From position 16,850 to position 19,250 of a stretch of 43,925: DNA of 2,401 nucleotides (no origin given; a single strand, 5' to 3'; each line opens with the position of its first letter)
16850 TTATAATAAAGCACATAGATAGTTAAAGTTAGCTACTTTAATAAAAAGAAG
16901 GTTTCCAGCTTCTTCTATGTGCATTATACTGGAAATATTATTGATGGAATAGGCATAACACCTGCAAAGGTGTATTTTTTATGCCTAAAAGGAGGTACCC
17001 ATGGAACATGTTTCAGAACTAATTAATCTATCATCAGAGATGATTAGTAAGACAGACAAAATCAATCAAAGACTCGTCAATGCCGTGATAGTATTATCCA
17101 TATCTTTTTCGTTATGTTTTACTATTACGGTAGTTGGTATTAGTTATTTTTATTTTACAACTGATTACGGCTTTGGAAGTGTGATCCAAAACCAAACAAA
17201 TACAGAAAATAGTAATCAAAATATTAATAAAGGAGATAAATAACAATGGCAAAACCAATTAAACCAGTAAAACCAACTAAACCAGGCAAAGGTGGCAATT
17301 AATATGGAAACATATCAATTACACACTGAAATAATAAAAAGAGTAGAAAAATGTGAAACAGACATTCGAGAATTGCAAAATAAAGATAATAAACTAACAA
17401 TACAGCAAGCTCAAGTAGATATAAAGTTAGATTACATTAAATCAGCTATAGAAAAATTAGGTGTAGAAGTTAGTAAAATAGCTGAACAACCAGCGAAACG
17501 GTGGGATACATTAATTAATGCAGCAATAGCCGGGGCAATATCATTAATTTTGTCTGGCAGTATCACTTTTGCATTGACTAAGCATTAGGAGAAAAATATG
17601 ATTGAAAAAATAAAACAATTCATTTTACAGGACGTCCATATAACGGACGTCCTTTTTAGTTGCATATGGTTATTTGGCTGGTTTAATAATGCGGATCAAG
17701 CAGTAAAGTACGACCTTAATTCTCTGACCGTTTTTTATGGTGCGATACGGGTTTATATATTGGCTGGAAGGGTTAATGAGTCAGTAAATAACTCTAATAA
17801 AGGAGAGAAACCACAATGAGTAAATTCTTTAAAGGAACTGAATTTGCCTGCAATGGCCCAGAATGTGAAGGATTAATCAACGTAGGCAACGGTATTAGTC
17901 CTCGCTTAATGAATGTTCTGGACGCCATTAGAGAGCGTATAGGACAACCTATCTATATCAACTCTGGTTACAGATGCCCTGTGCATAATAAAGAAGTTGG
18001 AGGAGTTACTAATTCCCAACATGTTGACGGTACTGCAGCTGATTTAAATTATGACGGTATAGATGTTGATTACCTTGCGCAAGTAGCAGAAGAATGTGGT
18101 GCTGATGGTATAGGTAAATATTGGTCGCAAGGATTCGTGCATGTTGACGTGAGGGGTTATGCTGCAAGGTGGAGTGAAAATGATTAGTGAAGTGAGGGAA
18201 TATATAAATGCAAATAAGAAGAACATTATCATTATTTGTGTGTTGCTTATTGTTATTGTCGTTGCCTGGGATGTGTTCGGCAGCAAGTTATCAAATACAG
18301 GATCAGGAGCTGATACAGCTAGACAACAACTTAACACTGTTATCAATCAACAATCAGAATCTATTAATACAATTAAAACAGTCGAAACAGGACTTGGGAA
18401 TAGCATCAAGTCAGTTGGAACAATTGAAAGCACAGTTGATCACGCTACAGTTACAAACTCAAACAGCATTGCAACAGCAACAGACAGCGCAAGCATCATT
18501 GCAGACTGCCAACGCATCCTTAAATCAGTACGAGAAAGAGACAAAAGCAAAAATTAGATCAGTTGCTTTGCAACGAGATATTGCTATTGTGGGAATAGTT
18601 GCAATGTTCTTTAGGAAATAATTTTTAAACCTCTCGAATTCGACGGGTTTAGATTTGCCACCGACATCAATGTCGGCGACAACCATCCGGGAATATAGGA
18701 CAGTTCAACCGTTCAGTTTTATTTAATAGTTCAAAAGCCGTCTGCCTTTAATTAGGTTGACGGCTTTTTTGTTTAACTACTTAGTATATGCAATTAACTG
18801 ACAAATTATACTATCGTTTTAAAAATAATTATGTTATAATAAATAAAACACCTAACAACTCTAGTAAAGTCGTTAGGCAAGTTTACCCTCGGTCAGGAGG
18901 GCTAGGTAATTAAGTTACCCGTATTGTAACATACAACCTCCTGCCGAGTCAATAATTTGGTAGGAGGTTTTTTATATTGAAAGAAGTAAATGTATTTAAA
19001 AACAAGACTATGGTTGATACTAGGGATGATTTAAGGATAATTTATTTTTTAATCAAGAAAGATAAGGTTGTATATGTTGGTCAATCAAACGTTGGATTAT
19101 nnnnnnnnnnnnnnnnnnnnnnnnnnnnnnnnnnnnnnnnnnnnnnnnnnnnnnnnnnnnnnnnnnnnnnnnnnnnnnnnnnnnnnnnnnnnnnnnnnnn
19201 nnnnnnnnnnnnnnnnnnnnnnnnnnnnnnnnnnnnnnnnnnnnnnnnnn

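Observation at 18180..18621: Two almost completely overlapping membrane-protein ORFs downstream of the endolysin (spanin-like, unusual geometry)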

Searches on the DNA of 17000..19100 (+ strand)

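Call 3: search_dna_similar(query=window:17000-19000:+, collection=phages, mode=distant, max_rows=30)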
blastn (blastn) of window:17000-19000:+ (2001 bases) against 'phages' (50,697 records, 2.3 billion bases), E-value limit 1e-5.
No match.

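Call 102: search_rna_families(source=window, start=18100, end=19100, threshold=evalue, max_evalue=1)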
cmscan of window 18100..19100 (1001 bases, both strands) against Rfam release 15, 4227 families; matches with E-value up to 1: 2.
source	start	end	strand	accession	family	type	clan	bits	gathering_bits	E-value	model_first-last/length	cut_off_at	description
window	18616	18768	+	RF02578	tsr25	Gene; sRNA;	-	25.2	63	0.0045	1-181/181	no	S. aureus tsr25 small RNA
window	18833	18982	+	RF00557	L10_leader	Cis-reg; leader;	-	22.3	44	0.34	1-138/138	no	Ribosomal protein L10 leader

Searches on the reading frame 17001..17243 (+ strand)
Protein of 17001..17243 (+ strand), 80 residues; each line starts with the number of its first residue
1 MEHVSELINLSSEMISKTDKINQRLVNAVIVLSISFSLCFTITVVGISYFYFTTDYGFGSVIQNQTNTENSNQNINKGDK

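Call 4: search_protein_families(library=pfam, proteins=[window:17001-17243:+], max_evalue=1)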
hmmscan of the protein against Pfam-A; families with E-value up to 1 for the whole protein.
window:17001-17243:+ (80 aa): 3 families
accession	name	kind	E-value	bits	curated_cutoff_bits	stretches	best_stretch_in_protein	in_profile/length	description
PF13800.11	Sigma_reg_N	-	0.035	14.8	26.3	1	19-62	7-39/91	Sigma factor regulator N-terminal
PF15103.11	G0-G1_switch_2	-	0.04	14.8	27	1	1-55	1-53/105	G0/G1 switch protein 2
PF17938.6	TetR_C_29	-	0.12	13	26.2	1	4-74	40-110/119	Tetracyclin repressor-like, C-terminal domain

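Call 5: search_protein_families(library=phrogs, proteins=[window:17001-17243:+], max_evalue=1)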
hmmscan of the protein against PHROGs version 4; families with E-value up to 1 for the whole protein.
window:17001-17243:+ (80 aa): 1 family
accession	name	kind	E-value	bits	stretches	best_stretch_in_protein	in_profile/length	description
phrog_15593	-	unknown function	0.3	12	1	4-50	18-62/123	-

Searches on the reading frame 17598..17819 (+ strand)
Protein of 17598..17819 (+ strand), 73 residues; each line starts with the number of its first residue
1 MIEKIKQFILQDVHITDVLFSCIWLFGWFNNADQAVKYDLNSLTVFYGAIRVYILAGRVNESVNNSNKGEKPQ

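Call 4: search_protein_families(library=pfam, proteins=[window:17598-17819:+], max_evalue=1)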
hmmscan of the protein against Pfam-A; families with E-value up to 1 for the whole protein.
window:17598-17819:+ (73 aa): 0 families

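Call 5: search_protein_families(library=phrogs, proteins=[window:17598-17819:+], max_evalue=1)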
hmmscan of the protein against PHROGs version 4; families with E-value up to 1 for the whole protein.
window:17598-17819:+ (73 aa): 3 families
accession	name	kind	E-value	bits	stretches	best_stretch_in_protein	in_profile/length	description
phrog_24388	-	unknown function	0.11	11.6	1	17-42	433-458/674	-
phrog_5871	-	lysis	0.15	12.9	1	13-67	26-80/103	holin/anti-holin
phrog_17261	-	unknown function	0.16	12.8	1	17-42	13-33/73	-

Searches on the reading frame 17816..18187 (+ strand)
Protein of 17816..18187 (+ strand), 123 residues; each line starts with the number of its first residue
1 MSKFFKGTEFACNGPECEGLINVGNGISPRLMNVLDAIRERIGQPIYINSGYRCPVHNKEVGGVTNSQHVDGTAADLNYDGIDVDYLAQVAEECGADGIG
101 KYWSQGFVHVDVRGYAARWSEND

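Call 4: search_protein_families(library=pfam, proteins=[window:17816-18187:+], max_evalue=1)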
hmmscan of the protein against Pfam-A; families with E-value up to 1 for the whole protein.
window:17816-18187:+ (123 aa): 3 families
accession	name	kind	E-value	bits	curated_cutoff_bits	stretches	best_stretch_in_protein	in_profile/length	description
PF08291.16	Peptidase_M15_3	-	7e-25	87.7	23.2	1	10-111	8-108/108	Peptidase M15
PF05951.18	Peptidase_M15_2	-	1.1e-11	45.1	27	1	27-113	53-148/153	Bacterial protein of unknown function (DUF882)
PF13438.11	DUF4113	-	0.13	12.7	24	1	30-44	2-16/51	Domain of unknown function (DUF4113)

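Call 5: search_protein_families(library=phrogs, proteins=[window:17816-18187:+], max_evalue=1)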
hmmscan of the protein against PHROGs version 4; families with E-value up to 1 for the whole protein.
window:17816-18187:+ (123 aa): 5 families
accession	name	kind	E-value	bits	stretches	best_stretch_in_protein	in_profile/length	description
phrog_894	-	lysis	2.1e-36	126.7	1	2-122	47-176/389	endolysin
phrog_17373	-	other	2.1e-17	64.5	1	5-121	22-130/224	peptidase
phrog_25247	-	other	1.7e-11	44.9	1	30-113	423-504/520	peptidase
phrog_28234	-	lysis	1.7e-06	28.4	1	26-114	269-361/372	endolysin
phrog_2649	-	lysis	0.0018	19.2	1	37-119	41-134/261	endolysin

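Call 10: search_dna_similar(query=window:17816-18187:+, collection=phages, mode=protein, max_rows=25)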
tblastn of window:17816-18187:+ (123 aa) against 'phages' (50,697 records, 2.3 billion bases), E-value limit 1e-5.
Records with a match: 764; places in all: 765; records where one place covers at least 80% of the query: 446.
Best place of each record, by identity: 60-80% 23; <60% 741.
By first word of the organism name: Vibrio 169; Rheinheimera 109; Escherichia 59; Bacteroides 58; bajarodmic 48; Klebsiella 30; Bacteriophage 27; Microviridae 26; Microvirus 20; Vectrevirus 18; and 43 more.
By host as written in the record: - 140; Rheinheimera sp. BAL341 109; Vibrio harveyi BAA-1116 36; Escherichia coli 23; Peromyscus fraterculus 23; Vibrio parahaemolyticus 21; Prevotella sp. 15; porcine 12; and 176 more.
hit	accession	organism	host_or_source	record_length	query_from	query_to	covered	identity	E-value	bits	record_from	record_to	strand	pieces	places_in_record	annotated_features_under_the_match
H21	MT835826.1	Bacteriophage sp.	human fecal samples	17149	1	121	98%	46.0%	9e-21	91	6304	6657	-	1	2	record has no annotation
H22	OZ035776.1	Vectrevirus LF31P3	-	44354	1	119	97%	43.7%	9e-18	83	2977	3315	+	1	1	record has no annotation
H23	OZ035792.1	Vectrevirus T205P5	-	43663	1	119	97%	43.7%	1e-17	83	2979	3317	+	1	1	record has no annotation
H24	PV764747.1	Proteus phage PA_03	Proteus mirabilis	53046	1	119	97%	43.0%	1e-18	86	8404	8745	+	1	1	hypothetical protein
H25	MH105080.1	Marinomonas phage YY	Marinomonas sp.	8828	5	113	89%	46.8%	2e-21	94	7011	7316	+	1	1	peptidase M15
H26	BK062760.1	Marinomonas phage YY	Marinomonas sp.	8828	5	113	89%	46.8%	2e-21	94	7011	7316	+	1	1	hypothetical protein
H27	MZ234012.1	Escherichia phage vB_EcoP-101101UKE1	Escherichia coli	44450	1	119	97%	42.9%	1e-17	83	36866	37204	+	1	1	hypothetical protein (x2)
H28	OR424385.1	Escherichia phage vB-Eco-KMB47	Escherichia coli CFT073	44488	1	119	97%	42.9%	1e-17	83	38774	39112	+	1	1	hypothetical protein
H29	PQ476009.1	Escherichia phage Phi100-A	Escherichia coli K1 LU_100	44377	1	119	97%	42.9%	1e-17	83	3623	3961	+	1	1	record has no annotation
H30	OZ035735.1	Vectrevirus LI10P3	-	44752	1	119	97%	42.9%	3e-17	82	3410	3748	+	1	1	record has no annotation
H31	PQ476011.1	Escherichia phage PhiNW-E1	Escherichia coli K1 LU_100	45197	1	119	97%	42.9%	3e-17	81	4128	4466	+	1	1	record has no annotation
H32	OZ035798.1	Vectrevirus LI10P3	-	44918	1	119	97%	42.9%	3e-17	81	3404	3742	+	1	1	record has no annotation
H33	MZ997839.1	Escherichia phage ULINTec4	Escherichia coli APEC 45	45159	1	119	97%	42.9%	3e-17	81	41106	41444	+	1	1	putative endolysin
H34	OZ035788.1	Vectrevirus T147P1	-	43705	1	119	97%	42.9%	4e-17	81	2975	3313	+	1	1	record has no annotation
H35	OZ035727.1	Vectrevirus T205P4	-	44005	1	119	97%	42.9%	4e-17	81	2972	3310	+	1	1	record has no annotation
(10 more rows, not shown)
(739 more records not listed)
